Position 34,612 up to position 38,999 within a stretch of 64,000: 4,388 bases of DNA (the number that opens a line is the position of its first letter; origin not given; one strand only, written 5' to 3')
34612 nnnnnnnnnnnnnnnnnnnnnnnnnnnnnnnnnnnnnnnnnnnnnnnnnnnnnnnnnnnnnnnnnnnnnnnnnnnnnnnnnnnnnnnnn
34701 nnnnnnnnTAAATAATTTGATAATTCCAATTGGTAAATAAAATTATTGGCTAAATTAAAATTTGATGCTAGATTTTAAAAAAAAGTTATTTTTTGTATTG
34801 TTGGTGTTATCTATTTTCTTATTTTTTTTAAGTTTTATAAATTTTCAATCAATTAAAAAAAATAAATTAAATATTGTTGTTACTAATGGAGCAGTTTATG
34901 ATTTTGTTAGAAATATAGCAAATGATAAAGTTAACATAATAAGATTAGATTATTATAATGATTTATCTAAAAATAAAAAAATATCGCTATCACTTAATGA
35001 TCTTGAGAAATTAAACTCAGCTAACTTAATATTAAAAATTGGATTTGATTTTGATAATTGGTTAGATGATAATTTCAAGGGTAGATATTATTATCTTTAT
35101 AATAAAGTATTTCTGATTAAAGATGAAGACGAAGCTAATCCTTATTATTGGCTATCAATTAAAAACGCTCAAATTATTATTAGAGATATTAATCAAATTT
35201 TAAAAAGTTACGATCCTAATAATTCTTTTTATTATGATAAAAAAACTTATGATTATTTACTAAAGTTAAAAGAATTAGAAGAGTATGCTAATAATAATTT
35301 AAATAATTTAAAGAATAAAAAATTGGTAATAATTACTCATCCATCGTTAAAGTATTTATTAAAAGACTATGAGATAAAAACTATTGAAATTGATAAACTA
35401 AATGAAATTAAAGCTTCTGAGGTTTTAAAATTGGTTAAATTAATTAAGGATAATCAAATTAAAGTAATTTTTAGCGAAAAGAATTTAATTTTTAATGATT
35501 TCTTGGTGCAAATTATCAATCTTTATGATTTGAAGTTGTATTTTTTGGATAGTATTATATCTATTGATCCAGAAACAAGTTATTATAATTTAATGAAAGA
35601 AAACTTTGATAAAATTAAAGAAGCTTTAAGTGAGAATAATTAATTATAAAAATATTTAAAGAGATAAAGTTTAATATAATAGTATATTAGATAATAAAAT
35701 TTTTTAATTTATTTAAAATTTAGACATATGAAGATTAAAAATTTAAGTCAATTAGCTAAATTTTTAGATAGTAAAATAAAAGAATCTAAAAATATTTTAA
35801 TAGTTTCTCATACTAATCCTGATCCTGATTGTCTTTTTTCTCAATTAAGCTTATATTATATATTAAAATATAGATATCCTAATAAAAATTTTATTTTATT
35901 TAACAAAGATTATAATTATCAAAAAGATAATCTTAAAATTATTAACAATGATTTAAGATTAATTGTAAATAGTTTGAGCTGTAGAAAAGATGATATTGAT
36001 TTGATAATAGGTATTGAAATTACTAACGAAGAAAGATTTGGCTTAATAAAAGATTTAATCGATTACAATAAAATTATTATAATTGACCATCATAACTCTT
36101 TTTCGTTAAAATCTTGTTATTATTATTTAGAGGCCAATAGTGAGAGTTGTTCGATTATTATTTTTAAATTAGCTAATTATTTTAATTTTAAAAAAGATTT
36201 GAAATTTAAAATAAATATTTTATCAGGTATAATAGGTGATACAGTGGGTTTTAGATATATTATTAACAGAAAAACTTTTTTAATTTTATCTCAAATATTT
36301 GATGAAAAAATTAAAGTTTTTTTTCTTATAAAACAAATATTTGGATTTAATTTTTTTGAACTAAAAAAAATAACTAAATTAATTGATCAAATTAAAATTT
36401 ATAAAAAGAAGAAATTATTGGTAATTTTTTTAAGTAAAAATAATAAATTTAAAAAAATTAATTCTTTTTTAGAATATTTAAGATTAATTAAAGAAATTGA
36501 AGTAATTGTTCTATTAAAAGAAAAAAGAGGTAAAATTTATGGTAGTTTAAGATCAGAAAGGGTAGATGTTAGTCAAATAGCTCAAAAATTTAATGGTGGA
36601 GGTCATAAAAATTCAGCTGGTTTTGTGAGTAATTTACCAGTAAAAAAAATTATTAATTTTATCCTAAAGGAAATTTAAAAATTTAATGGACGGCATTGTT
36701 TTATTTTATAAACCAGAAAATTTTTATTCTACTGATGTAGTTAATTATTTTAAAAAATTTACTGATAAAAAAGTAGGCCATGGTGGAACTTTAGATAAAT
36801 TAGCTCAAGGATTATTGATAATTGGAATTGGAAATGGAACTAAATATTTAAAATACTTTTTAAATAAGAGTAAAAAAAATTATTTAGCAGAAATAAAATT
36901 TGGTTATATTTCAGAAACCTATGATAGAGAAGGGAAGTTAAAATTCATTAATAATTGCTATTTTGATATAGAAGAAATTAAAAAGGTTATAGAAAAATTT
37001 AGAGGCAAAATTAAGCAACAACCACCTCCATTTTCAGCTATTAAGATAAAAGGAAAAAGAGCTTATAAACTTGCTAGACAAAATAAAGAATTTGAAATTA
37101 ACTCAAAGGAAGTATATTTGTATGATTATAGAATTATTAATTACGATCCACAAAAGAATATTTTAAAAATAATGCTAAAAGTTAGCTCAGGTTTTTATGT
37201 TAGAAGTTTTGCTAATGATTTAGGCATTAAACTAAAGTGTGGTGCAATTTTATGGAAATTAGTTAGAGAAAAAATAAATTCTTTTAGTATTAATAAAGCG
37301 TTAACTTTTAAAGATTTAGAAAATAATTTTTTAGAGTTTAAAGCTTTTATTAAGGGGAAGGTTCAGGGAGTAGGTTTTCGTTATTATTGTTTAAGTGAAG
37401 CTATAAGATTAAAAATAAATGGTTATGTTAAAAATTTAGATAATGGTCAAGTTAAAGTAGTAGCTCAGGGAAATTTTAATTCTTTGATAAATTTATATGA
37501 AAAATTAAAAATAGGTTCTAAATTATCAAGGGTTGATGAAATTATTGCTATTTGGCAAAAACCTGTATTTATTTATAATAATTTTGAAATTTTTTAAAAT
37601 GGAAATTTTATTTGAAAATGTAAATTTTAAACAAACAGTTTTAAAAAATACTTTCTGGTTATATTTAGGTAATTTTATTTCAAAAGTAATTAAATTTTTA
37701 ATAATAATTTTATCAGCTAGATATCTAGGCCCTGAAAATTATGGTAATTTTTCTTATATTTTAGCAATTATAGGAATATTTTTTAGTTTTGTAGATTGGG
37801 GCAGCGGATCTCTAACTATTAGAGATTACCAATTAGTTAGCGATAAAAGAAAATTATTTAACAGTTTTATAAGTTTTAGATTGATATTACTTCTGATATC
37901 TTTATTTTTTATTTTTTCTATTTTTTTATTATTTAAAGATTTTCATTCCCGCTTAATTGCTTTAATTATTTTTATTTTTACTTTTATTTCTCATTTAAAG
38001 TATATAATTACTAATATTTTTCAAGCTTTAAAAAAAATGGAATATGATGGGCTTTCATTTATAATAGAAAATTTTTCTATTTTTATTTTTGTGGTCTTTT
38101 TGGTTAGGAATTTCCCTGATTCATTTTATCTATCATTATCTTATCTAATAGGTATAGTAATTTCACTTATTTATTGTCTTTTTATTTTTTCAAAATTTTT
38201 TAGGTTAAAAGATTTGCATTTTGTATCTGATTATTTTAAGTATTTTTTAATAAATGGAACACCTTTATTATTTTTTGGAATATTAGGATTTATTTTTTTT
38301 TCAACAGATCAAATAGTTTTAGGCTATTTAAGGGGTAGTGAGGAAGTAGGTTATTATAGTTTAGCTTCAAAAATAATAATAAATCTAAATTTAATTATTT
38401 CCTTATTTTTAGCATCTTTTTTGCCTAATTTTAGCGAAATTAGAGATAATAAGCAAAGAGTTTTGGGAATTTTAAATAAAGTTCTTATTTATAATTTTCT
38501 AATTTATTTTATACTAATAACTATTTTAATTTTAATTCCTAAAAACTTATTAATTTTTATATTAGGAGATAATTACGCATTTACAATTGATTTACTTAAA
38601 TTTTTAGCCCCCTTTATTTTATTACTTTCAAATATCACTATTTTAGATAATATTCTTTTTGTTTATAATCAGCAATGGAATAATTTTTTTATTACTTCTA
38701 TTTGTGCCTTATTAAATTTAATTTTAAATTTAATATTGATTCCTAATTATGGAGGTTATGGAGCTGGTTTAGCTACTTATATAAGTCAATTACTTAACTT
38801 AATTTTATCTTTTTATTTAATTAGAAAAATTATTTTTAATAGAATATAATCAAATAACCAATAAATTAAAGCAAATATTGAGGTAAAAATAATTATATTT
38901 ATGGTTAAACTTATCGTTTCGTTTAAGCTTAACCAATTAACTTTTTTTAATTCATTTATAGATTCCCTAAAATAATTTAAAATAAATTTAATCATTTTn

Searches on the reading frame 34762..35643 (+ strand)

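Call 14: search_protein_families(library=pfam, proteins=[window:34762-35643:+], max_evalue=0.001)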
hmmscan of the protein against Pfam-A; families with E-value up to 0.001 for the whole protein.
window:34762-35643:+ (293 aa): 1 family
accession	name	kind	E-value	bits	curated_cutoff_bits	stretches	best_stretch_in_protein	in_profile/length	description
PF01297.22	ZnuA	-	8.1e-38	130.8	29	1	38-288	1-263/263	Zinc-uptake complex component A periplasmic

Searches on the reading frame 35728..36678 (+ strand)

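Call 14: search_protein_families(library=pfam, proteins=[window:35728-36678:+], max_evalue=0.001)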
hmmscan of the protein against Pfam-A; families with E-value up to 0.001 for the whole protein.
window:35728-36678:+ (316 aa): 2 families
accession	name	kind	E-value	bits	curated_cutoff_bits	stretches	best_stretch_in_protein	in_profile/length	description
PF02272.25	DHHA1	-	8.9e-13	49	25.9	1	228-302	2-84/102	DHHA1 domain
PF01368.27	DHH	-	1.8e-12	48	28.1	1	22-159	1-112/125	DHH family, N-terminal domain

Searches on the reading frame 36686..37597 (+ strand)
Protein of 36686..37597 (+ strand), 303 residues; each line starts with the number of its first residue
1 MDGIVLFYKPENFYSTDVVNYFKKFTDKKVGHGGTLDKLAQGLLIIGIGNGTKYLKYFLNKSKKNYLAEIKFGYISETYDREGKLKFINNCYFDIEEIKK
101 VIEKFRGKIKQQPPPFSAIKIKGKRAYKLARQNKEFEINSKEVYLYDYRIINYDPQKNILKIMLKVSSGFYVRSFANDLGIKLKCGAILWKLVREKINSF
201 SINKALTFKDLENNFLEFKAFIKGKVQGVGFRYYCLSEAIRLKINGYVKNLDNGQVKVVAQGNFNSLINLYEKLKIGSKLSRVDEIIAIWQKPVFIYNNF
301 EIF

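Call 7: search_protein_families(library=pfam, proteins=[window:36686-37597:+], max_evalue=0.01)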
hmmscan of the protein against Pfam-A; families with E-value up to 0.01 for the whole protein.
window:36686-37597:+ (303 aa): 3 families
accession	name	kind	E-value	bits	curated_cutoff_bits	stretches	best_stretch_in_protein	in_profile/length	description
PF01509.24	TruB_N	-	2.3e-44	151.8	27.3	1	24-172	3-149/149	TruB family pseudouridylate synthase (N terminal domain)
PF00708.24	Acylphosphatase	-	3.9e-22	78.8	22.5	1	219-302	2-85/85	Acylphosphatase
PF16198.10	TruB_C_2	-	9.1e-05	23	29.3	1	173-216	1-44/66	tRNA pseudouridylate synthase B C-terminal domain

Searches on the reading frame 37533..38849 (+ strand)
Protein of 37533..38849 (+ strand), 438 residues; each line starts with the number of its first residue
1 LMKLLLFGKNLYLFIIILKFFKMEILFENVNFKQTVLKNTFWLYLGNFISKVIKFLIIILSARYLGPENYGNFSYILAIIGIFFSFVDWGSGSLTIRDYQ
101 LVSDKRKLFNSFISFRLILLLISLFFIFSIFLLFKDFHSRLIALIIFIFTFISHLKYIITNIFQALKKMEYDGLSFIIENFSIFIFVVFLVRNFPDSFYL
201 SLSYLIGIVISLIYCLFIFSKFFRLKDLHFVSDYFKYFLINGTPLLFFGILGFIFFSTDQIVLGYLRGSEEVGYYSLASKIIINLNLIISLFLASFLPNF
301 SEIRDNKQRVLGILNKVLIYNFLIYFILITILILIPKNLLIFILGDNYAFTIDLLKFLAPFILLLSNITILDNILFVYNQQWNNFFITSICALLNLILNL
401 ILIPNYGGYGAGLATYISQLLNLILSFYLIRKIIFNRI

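Call 7: search_protein_families(library=pfam, proteins=[window:37533-38849:+], max_evalue=0.01)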
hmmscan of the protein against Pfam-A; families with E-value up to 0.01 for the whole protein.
window:37533-38849:+ (438 aa): 3 families
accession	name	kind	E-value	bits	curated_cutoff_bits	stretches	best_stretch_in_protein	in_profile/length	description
PF01943.22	Polysacc_synt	-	3.3e-34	119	28.2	1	36-303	1-273/274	Polysaccharide biosynthesis protein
PF13440.11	Polysacc_synt_3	-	7.4e-13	48.8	23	1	62-349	3-289/293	Polysaccharide biosynthesis protein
PF03023.19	MurJ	-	3.4e-07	29.7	27.4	2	368-432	337-401/451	Lipid II flippase MurJ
